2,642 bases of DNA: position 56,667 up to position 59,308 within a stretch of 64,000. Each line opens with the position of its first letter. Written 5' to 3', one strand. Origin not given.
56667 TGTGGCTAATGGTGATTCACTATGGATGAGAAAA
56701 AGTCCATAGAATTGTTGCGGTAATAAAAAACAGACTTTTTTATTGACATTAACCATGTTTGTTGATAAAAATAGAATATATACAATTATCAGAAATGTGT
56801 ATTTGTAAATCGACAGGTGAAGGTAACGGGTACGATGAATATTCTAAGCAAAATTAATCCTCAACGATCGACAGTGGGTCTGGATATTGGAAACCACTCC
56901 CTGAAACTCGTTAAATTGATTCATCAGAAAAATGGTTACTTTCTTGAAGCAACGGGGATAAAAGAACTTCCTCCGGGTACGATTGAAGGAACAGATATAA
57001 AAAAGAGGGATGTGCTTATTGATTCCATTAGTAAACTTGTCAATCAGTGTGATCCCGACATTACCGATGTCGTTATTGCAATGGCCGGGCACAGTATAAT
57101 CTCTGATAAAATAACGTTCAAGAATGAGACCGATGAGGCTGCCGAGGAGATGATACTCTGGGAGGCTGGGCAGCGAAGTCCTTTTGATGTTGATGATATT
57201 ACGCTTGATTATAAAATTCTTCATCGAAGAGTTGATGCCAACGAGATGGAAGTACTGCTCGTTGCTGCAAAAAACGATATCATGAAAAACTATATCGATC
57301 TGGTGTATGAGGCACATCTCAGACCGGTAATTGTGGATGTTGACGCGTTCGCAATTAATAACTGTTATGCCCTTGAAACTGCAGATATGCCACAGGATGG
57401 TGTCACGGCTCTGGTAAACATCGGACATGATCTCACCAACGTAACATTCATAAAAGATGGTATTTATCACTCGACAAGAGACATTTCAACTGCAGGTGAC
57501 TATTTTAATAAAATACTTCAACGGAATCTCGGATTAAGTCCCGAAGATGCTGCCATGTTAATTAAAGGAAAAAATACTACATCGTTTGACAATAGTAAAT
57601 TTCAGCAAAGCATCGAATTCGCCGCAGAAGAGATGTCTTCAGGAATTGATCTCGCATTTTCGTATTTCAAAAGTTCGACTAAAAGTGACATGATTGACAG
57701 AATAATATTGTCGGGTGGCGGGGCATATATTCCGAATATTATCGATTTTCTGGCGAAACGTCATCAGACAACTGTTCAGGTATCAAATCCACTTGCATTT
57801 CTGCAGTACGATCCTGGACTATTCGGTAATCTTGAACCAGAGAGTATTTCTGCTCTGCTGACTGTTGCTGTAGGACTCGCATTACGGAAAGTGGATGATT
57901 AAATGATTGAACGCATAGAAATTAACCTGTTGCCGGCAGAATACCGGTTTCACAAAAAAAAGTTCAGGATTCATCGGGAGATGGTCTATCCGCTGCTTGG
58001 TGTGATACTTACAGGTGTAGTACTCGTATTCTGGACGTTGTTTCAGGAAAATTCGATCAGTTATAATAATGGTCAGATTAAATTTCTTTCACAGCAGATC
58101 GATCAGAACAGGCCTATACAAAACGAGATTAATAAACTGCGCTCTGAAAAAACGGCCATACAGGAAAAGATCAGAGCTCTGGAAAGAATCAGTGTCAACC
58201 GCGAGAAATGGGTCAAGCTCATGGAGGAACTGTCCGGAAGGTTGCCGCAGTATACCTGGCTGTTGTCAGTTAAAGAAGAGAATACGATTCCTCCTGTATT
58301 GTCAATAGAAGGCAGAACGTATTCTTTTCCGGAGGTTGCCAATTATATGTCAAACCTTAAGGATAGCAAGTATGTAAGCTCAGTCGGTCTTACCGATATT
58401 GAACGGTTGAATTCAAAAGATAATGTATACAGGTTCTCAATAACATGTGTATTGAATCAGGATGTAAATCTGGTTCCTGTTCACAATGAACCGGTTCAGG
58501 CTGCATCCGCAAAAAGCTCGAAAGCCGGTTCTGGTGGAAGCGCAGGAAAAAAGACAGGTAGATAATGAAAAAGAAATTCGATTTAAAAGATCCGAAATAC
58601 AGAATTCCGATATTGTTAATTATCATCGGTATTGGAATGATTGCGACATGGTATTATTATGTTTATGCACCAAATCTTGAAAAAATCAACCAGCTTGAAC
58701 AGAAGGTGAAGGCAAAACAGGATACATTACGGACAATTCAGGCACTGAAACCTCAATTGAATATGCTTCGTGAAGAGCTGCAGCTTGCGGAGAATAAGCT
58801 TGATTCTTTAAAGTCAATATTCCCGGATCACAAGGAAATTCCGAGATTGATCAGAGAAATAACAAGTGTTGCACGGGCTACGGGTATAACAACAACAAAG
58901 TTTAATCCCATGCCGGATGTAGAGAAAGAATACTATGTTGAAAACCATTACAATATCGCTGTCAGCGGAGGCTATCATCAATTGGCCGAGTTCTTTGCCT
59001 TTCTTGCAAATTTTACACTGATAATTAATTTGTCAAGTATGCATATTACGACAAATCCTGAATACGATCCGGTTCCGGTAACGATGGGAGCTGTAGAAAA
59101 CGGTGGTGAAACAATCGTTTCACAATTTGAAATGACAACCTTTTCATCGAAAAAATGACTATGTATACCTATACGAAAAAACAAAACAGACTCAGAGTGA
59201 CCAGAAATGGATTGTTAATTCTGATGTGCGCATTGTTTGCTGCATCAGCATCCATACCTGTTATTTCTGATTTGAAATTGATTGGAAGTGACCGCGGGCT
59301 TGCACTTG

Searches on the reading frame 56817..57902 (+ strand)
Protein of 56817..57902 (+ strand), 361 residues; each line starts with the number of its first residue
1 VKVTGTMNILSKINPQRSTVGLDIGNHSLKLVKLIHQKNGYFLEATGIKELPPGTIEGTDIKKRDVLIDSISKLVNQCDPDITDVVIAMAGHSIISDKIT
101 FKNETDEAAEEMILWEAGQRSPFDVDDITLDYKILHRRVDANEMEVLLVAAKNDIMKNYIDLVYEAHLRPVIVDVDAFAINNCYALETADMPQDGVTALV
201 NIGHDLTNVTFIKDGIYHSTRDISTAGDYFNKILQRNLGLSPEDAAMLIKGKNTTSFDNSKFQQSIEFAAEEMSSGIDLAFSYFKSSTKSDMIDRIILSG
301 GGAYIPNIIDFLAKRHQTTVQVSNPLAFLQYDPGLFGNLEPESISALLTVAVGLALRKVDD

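Call 75: search_protein_families(library=pfam, proteins=[window:56817-57902:+], max_evalue=0.01)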
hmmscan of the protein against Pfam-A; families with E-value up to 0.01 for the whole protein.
window:56817-57902:+ (361 aa): 3 families
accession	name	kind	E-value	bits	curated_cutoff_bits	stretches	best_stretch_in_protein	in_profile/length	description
PF11104.14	PilM_2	-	1.5e-56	192.3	27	1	21-358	1-339/340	Type IV pilus assembly protein PilM;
PF14450.12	FtsA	-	1e-05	26.4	31.8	1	198-326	1-113/127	Cell division protein FtsA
PF06723.19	MreB_Mbl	-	0.0031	16.9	27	0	255-324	235-305/327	MreB/Mbl protein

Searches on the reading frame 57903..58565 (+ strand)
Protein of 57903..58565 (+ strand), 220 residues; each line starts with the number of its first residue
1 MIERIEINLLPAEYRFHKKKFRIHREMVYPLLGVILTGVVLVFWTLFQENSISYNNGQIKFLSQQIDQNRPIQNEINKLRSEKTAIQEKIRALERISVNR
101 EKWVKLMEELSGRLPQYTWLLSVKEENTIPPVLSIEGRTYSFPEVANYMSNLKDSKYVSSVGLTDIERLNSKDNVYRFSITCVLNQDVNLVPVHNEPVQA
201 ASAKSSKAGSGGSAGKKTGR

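Call 75: search_protein_families(library=pfam, proteins=[window:57903-58565:+], max_evalue=0.01)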
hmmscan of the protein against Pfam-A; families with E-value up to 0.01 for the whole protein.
window:57903-58565:+ (220 aa): 2 families
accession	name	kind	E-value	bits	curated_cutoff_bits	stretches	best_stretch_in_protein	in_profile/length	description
PF05137.18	PilN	-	1.3e-15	57.6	22.8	1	106-183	2-77/78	Fimbrial assembly protein (PilN)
PF02403.27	Seryl_tRNA_N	-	0.0016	19.1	28.2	1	59-119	28-88/108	Seryl-tRNA synthetase N-terminal domain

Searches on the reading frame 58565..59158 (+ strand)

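Call 75: search_protein_families(library=pfam, proteins=[window:58565-59158:+], max_evalue=0.01)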
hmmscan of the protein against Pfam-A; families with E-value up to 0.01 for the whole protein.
window:58565-59158:+ (197 aa): 2 families
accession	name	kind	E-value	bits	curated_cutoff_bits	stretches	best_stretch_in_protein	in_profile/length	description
PF04350.18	PilO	-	3.5e-24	86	22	1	41-167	1-127/145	Pilus assembly protein, PilO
PF05531.17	NPV_P10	-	0.0034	18.3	29.8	1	39-94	18-72/75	Nucleopolyhedrovirus P10 protein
